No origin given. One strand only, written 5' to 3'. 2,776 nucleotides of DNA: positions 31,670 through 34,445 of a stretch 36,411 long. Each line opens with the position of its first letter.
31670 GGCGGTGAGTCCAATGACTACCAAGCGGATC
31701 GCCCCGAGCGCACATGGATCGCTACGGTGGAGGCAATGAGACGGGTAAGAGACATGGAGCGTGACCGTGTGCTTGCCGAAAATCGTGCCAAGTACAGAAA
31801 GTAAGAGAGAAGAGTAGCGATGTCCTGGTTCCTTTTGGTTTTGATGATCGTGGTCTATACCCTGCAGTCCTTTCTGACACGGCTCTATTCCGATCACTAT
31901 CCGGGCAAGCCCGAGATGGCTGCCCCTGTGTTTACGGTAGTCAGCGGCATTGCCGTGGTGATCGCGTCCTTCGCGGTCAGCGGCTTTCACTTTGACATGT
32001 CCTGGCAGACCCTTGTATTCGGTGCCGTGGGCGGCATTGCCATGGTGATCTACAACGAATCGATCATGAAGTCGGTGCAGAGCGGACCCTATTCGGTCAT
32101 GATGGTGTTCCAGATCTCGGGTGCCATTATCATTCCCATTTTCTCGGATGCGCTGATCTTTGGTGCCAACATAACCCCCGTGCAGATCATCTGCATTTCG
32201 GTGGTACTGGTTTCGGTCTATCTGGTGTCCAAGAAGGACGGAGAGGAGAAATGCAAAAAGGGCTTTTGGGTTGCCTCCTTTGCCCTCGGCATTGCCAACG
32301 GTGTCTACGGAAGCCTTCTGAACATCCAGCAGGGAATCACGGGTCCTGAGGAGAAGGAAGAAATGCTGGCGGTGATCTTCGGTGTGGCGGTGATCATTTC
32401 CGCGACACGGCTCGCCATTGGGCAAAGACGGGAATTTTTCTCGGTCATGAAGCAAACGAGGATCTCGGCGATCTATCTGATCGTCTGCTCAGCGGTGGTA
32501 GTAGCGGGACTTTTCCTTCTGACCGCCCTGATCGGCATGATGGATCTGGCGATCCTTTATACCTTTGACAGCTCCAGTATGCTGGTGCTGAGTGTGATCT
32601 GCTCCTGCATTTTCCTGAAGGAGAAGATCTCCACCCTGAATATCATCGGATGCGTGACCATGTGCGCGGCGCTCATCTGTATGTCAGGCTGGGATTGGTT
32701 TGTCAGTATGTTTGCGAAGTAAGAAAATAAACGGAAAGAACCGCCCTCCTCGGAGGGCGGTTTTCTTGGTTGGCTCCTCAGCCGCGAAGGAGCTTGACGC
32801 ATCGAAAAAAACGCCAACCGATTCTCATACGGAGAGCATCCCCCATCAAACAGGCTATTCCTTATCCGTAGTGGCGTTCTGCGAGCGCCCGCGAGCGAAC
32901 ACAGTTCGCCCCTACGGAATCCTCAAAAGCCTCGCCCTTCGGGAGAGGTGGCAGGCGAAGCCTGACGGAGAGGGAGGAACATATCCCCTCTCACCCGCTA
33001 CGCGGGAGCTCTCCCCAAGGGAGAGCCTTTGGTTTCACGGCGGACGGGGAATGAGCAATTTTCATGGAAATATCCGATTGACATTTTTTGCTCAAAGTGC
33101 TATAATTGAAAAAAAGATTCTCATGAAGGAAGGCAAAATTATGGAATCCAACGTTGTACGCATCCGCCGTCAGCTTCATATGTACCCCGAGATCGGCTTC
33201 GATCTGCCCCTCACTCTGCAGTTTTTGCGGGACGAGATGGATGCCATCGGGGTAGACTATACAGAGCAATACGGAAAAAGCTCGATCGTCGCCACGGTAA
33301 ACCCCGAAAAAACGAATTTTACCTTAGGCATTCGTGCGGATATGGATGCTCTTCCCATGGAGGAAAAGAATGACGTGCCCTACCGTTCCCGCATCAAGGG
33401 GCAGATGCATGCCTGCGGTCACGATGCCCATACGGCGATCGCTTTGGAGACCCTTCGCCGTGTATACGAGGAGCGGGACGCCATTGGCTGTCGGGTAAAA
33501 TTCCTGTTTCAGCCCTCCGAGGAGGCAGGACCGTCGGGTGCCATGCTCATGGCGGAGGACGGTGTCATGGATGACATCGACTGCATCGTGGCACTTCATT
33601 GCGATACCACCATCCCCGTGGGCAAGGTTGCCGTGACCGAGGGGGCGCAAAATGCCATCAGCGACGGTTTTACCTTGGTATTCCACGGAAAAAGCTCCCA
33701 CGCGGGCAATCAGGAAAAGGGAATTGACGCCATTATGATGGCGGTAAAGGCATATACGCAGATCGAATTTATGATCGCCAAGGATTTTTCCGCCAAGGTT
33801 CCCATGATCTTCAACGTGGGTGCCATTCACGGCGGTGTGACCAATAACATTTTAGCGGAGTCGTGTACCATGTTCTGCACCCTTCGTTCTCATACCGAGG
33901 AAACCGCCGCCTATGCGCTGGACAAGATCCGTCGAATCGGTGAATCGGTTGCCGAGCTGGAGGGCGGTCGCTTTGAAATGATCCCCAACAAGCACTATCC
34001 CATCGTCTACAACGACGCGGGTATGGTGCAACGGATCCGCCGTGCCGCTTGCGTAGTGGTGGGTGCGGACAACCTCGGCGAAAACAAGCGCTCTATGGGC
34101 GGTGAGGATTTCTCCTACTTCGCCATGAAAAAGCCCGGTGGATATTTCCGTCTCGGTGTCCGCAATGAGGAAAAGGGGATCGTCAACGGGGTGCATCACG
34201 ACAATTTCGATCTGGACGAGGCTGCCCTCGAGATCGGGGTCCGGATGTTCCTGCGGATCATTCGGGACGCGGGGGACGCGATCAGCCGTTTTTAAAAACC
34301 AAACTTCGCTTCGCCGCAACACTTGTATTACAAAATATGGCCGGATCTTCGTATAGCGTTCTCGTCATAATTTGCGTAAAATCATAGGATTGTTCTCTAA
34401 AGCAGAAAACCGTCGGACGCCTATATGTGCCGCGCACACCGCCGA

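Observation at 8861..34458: Family T: an interspersed 170-220 bp repeat that starts at stop codons and ends in a terminator hairpin, with at least 8 copies in 36 kb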

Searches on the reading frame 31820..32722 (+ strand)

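Call 15: search_protein_families(library=pfam, proteins=[window:31820-32722:+])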
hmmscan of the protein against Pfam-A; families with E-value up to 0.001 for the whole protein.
window:31820-32722:+ (300 aa): 1 family
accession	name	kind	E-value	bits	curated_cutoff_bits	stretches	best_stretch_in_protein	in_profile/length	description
PF00892.27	EamA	-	3.7e-05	24.4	28.2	0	181-289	32-134/135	EamA-like transporter family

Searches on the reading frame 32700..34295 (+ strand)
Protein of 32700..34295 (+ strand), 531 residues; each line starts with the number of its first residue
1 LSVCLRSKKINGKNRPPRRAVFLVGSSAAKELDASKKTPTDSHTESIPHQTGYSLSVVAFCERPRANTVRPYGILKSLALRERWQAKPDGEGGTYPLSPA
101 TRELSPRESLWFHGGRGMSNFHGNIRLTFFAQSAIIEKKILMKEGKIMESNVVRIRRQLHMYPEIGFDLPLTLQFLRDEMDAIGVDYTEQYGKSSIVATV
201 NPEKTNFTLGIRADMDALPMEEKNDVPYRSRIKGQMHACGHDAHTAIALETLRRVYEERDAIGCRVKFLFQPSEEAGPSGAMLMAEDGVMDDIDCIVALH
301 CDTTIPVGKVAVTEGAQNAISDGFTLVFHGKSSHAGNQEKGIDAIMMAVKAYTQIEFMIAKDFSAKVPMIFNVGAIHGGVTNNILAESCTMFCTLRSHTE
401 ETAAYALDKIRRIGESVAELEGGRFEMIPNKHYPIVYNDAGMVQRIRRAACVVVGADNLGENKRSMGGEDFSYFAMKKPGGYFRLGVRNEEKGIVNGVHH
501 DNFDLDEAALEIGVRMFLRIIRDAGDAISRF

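Call 15: search_protein_families(library=pfam, proteins=[window:32700-34295:+])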
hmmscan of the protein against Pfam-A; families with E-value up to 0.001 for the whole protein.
window:32700-34295:+ (531 aa): 2 families
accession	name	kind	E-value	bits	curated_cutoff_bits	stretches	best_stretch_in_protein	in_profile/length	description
PF01546.33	Peptidase_M20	-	2.8e-38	132.3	24.6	1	211-522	2-205/206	Peptidase family M20/M25/M40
PF07687.19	M20_dimer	-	2.9e-10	40.5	21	1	323-413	8-98/107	Peptidase dimerisation domain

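Call 56: find_homologous_proteins(query=window:32700-34295:+, max_evalue=1e-60)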
Query window:32700-34295:+ (531 aa): 4213 proteins with E <= 1e-60 among 8000 candidates; the best 120 are listed.
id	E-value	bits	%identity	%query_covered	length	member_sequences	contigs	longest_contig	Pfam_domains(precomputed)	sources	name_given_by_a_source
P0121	2.2e-256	870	100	72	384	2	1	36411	PF01546.34,PF07687.20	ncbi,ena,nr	ncbi:MAG: amidohydrolase [Clostridia bacterium]|nr:amidohydrolase [Clostridia bacterium]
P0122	6.1e-221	753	83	74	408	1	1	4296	PF01546.34,PF07687.20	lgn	-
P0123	1.3e-198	679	76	73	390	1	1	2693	PF01546.34,PF07687.20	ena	-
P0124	2.7e-188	645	73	72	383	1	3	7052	PF01546.34,PF07687.20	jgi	-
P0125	2.1e-185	636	72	72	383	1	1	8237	PF01546.34,PF07687.20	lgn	-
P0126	1.1e-165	570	66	71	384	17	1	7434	PF01546.34,PF07687.20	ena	-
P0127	1.3e-164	567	66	71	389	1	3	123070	PF01546.34,PF07687.20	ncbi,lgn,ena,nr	ncbi:MAG: amidohydrolase [Clostridia bacterium]|nr:amidohydrolase [Clostridia bacterium]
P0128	4.0e-163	562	64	72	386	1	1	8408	PF01546.34,PF07687.20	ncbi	-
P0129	4.2e-163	562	66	71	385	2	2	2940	PF01546.34,PF07687.20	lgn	-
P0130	1.3e-161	557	66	71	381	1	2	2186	PF01546.34,PF07687.20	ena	-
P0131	1.6e-161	557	64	72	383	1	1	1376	PF01546.34,PF07687.20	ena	-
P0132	2.5e-161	556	64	71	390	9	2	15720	PF01546.34,PF07687.20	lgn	-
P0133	2.7e-161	556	65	71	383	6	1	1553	PF01546.34,PF07687.20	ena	-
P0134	3.1e-161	556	63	72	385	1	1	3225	PF01546.34,PF07687.20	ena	-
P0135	8.1e-161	554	65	72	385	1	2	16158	PF01546.34,PF07687.20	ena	-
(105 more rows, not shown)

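Call 58: find_encoding_contigs(protein=P0121, flank=1000, max_places=3)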
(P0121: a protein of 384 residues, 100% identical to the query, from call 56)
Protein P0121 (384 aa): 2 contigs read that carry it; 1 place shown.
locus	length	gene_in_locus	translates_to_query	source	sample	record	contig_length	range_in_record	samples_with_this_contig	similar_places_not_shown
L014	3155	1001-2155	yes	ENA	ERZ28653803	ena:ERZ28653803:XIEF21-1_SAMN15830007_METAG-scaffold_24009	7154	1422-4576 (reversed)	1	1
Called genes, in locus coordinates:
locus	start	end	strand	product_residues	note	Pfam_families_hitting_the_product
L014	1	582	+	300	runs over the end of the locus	-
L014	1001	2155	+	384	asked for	PF01546:Peptidase_M20, PF07687:M20_dimer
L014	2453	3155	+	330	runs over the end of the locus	PF03547:Mem_trans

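Call 68: find_encoding_contigs(protein=P0122, flank=3000, max_places=2)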
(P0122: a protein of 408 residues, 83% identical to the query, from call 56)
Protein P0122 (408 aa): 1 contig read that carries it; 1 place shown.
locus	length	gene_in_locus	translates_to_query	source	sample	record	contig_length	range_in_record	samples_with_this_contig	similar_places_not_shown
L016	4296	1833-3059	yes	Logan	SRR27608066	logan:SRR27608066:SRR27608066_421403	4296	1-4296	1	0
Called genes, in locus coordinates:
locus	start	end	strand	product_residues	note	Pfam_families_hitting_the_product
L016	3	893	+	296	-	?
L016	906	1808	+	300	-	-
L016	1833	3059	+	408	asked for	PF01546:Peptidase_M20, PF07687:M20_dimer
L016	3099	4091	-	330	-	PF03547:Mem_trans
